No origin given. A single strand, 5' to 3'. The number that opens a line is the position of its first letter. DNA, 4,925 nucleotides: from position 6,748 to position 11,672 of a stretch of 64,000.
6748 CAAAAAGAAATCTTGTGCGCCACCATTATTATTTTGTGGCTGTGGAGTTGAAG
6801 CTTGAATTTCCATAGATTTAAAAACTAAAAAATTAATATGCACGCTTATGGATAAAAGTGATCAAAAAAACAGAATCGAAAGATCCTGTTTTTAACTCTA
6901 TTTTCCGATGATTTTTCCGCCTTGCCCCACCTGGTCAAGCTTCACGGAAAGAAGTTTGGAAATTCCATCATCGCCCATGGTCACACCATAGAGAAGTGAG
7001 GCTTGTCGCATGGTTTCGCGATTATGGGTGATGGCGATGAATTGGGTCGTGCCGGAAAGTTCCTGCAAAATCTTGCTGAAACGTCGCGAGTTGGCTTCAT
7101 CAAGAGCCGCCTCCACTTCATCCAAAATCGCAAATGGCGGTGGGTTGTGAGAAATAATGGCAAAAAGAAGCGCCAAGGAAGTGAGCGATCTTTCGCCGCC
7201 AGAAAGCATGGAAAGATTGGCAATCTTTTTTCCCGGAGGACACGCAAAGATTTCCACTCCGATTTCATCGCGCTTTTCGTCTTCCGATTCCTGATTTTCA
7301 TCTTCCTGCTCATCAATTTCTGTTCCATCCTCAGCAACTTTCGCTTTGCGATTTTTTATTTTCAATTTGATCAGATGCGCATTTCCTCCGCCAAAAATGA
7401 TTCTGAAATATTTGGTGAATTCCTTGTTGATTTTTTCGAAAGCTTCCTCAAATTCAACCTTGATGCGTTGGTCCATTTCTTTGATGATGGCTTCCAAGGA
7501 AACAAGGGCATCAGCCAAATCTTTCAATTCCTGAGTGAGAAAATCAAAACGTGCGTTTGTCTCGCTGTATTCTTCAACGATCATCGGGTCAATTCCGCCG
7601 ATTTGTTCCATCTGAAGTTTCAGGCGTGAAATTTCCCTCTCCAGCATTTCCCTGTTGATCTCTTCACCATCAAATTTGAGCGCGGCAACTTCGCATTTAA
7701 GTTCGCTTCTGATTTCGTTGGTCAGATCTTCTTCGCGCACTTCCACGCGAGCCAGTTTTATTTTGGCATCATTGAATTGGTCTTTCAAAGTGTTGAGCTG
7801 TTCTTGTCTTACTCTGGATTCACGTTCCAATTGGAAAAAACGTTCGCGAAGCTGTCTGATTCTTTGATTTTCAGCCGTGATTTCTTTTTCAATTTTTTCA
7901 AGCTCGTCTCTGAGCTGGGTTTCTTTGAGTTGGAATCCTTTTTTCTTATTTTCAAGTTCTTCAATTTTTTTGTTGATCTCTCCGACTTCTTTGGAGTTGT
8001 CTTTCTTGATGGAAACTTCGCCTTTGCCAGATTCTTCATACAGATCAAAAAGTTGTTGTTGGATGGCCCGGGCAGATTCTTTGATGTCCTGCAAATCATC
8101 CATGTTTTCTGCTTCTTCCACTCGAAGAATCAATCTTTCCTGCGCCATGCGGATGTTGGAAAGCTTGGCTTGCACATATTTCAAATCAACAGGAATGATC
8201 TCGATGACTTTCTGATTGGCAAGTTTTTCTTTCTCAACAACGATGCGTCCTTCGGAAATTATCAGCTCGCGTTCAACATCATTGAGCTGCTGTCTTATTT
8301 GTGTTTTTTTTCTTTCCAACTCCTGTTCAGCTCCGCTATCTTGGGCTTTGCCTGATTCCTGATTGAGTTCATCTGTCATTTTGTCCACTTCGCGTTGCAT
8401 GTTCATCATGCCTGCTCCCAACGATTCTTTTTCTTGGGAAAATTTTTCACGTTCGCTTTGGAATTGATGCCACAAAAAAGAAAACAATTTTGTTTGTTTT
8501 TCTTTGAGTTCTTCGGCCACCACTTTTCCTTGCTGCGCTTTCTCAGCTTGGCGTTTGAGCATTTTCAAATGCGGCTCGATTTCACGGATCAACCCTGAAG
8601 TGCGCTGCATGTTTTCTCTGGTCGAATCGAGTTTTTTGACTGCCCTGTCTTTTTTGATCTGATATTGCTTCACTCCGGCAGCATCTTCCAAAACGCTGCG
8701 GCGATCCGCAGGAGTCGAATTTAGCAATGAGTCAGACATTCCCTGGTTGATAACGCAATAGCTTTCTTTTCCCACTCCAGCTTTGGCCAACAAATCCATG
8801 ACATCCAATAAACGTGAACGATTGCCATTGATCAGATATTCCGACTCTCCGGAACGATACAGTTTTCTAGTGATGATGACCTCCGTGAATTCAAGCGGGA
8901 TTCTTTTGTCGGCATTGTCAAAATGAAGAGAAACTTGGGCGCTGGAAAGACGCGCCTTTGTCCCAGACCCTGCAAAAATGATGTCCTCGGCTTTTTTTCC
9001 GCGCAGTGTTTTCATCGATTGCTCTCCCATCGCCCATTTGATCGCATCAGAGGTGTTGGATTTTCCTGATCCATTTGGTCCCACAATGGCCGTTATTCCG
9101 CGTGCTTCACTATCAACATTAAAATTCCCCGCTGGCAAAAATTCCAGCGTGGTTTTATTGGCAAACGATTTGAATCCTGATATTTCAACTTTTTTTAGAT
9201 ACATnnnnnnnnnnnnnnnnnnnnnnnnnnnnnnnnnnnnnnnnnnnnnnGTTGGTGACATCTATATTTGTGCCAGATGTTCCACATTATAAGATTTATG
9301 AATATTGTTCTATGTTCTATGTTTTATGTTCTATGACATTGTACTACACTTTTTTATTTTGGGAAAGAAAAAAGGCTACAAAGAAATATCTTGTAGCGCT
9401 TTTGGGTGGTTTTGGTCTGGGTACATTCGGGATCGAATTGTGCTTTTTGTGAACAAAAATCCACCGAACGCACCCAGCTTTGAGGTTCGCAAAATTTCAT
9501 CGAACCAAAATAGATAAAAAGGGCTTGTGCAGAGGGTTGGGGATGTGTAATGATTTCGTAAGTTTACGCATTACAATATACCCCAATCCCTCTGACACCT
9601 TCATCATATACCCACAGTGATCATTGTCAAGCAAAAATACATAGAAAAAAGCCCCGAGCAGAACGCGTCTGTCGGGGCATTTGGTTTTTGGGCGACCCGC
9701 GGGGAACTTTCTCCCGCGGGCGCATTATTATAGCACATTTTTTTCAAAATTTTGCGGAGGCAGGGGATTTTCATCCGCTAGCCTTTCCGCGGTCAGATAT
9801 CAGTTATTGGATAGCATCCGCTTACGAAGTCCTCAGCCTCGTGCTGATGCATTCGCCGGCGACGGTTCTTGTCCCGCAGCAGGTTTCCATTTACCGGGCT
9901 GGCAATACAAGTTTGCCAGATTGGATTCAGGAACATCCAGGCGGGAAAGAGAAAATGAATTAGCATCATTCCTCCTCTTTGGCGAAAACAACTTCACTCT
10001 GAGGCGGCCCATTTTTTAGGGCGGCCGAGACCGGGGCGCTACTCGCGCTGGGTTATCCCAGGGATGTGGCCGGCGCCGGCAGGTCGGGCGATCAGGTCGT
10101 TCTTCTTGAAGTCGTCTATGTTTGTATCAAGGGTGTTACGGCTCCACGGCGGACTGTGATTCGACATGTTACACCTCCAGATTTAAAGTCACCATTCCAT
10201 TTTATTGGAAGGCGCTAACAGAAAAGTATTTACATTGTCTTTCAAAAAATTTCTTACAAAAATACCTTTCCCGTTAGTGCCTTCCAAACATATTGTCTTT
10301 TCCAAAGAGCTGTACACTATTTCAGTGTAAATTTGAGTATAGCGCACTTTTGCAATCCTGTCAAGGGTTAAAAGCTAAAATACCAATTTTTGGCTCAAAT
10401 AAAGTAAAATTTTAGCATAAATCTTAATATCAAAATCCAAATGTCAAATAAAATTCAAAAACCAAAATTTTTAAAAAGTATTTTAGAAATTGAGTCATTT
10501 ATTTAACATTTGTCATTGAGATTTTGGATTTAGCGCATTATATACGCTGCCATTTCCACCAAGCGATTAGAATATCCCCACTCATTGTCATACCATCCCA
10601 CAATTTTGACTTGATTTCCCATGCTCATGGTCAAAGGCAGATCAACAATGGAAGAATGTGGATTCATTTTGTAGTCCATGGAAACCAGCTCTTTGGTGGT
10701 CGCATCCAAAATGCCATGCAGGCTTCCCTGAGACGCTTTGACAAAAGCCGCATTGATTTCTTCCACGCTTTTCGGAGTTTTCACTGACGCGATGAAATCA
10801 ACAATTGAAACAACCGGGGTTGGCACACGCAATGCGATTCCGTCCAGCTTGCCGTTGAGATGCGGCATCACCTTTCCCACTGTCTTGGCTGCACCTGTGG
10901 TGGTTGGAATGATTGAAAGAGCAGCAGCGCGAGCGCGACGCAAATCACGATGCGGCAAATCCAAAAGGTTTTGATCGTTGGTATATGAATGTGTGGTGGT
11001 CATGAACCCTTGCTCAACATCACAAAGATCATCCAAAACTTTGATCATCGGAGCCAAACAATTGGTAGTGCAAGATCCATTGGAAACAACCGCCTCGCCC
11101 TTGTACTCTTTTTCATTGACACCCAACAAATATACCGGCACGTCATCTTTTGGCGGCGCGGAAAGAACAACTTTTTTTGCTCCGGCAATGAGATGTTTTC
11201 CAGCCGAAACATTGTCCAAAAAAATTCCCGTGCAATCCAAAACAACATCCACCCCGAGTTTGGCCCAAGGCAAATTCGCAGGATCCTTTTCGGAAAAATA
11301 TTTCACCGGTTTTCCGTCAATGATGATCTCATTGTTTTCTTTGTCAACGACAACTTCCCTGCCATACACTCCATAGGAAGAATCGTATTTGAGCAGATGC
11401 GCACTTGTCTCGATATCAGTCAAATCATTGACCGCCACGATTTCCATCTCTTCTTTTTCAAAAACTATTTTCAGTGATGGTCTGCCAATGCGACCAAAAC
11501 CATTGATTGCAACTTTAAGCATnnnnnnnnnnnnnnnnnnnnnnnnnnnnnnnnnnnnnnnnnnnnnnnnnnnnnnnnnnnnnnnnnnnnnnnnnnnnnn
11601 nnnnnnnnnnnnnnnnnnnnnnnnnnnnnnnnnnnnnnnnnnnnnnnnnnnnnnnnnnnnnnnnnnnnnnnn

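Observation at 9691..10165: A ~475-bp GC-rich non-coding island between gap and smc, probably an unclassified structured RNA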

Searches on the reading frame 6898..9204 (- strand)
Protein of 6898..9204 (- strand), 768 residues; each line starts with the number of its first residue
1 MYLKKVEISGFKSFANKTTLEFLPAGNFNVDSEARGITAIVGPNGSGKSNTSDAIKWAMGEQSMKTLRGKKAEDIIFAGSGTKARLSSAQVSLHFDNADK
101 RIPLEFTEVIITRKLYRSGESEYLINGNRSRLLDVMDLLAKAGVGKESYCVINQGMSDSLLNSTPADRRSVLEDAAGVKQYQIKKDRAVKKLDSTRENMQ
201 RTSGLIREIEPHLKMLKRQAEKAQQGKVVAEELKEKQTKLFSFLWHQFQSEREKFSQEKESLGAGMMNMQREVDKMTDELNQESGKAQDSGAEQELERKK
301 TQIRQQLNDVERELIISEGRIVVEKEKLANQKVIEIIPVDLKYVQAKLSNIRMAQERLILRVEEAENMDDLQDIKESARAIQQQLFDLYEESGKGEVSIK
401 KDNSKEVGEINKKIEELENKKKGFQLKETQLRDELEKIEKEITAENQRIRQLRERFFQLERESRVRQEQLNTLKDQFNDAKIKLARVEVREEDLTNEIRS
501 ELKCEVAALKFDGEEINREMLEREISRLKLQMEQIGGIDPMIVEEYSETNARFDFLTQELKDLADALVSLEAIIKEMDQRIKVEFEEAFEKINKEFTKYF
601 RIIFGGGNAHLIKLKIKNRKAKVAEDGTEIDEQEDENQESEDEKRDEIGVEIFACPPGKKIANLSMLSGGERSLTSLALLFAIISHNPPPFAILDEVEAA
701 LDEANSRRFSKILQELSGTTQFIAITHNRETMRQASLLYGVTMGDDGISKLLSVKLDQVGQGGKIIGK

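Call 53: search_protein_families(library=pfam, proteins=[window:6898-9204:-], max_evalue=1)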
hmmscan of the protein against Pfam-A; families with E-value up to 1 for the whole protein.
window:6898-9204:- (768 aa): 8 families
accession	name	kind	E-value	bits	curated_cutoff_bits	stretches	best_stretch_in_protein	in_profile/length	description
PF02463.25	SMC_N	-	2.8e-60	203.9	40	1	2-749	1-219/220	RecF/RecN/SMC N terminal domain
PF13304.12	AAA_21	-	1.3e-14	55.4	27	2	582-728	152-299/304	AAA domain, putative AbiEii toxin, Type IV TA system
PF13476.12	AAA_23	-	4.4e-14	54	27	1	5-314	1-200/201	AAA domain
PF13555.12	AAA_29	-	0.00068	19.8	27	1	30-58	17-45/61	P-loop containing region of AAA domain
PF09026.15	CENP-B_dimeris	-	0.027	15.4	25.4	1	626-679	15-65/100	Centromere protein B dimerisation domain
PF00005.33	ABC_tran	-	0.047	14.7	25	1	27-56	3-32/137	ABC transporter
PF13558.12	SbcC_Walker_B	-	0.057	14.1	27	1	663-714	29-89/90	SbcC/RAD50-like, Walker B motif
PF02887.21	PK_C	-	0.094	13.3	28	0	717-742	36-61/114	Pyruvate kinase, alpha/beta domain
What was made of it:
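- Checked: The flanking genes are gap (10530-11522, minus) and smc (6898-9204, minus) (call 53).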

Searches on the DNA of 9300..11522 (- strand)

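Call 6: search_rna_families(source=window, start=9300, end=10600, threshold=evalue, max_evalue=10, show_alignments=2)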
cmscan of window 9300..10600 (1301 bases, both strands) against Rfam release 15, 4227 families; matches with E-value up to 10: 10.
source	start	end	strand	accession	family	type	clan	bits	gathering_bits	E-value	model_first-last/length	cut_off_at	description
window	10206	10286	-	RF00053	mir-7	Gene; miRNA;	-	23.7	51.8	0.042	1-91/91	no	mir-7 microRNA precursor family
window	10199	10292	-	RF04164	MIR1507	Gene; miRNA;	-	20.7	73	0.11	1-107/107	no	MIR1507 microRNA precursor family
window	9531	9595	+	RF03904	MIR7991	Gene; miRNA;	-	20.5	58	0.29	1-47/47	no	MIR7991 microRNA precursor family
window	9334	9520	-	RF04310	nqrA-II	Cis-reg;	-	20.1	55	1.6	1-174/174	no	nqrA-II ncRNA motif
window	10204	10288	-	RF03510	mir-3660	Gene; miRNA;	-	18.1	70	2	1-82/82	no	mir-3660 microRNA precursor family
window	9402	9517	-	RF02720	sca_ncR21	Gene; snRNA; snoRNA; scaRNA;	-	18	113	8.4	1-113/113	no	Small Cajal body specific RNA ncR21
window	9532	9592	-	RF04089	mir-753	Gene; miRNA;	-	17.3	62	4.6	1-62/62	no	mir-753 microRNA precursor family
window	9633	9754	-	RF02502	Atu_C8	Gene; sRNA;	-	16.6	50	4.5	1-122/122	no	Rhizobiales sRNA Atu_C8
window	10205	10287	-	RF04302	mir-506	Gene; miRNA;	CL00140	16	84.5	6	1-81/81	no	mir-506 microRNA precursor family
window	10182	10281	+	RF02120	FTX_2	Gene; lncRNA;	-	15.2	48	5.6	1-97/97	no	FTX transcript, XIST regulator conserved region 2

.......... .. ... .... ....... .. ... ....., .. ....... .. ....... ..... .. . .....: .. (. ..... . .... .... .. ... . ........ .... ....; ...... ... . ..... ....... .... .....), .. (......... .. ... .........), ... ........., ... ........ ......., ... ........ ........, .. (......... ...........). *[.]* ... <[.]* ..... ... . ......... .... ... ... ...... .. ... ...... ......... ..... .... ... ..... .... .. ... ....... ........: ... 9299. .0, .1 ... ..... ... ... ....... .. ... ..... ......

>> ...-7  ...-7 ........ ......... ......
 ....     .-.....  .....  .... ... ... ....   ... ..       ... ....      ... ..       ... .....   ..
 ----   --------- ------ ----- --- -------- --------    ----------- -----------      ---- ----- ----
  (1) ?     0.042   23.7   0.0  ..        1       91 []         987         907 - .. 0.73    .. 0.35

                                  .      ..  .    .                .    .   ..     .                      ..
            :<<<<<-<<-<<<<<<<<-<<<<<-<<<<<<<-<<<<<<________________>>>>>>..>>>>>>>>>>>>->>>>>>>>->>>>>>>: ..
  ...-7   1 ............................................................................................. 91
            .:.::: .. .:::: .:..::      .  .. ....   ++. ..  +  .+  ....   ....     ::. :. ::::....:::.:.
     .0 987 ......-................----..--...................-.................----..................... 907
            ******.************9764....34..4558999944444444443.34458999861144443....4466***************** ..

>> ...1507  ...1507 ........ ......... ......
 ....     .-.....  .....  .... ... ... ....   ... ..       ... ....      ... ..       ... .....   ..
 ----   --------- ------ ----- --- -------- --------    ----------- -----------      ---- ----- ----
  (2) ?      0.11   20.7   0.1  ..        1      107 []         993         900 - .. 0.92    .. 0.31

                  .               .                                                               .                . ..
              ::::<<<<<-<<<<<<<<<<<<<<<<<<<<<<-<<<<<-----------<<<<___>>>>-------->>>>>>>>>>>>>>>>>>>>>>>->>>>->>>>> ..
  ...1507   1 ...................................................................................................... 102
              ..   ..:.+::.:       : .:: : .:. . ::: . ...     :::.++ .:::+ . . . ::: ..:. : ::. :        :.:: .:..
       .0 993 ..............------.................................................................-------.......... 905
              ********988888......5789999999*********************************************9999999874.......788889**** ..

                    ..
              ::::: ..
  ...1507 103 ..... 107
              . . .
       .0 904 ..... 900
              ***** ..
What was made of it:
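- On RNase P RNA / SRP RNA / 6S RNA / group I-II introns / large ncRNAs in Rfam: At E<=10 over 9300-10600 the only hits were chance miRNA-type hairpin matches, outside or at the edge of the island (call 6).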

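Call 54: search_dna_similar(query=window:9640-10210:-, collection=phages, mode=distant, max_evalue=0.01, max_rows=10)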
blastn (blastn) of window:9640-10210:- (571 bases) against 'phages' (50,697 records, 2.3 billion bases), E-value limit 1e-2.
No match.

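Call 55: search_dna_similar(query=window:9640-10210:-, collection=plasmids, mode=distant, max_evalue=0.01, max_rows=10)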
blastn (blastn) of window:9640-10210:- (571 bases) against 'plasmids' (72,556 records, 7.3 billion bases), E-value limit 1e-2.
No match.
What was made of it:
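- On Foreign (phage or plasmid) DNA remnant: blastn against phages and plasmids found nothing (calls 54, 55).
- There is no phage or plasmid DNA match (calls 54, 55).
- Tried and rejected: There is no phage or plasmid blastn match (calls 54, 55).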

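Call 66: search_rna_families(sources=[L002, L003, L005, L096, L099, L100, L102, L107, L081, L083, L087, L004], threshold=gathering)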
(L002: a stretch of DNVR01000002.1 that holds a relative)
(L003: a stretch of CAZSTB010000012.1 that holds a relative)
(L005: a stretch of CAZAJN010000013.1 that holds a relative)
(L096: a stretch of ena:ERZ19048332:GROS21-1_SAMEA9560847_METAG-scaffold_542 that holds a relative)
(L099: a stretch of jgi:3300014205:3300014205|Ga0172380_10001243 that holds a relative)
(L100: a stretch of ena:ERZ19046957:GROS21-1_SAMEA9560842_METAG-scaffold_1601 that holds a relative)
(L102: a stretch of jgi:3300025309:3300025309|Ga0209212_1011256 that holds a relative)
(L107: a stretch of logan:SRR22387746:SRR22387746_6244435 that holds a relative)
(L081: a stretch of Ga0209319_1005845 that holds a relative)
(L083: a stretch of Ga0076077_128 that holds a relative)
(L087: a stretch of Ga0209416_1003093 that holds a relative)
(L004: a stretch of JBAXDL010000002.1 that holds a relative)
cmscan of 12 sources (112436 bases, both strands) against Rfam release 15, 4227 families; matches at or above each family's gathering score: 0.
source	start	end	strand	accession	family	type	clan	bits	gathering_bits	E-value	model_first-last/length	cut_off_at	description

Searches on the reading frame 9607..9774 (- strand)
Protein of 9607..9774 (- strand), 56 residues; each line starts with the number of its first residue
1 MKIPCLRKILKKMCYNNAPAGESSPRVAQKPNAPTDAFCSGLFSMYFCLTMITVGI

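Call 53: search_protein_families(library=pfam, proteins=[window:9607-9774:-], max_evalue=1)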
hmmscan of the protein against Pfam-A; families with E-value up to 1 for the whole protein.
seq(56 aa): 0 families
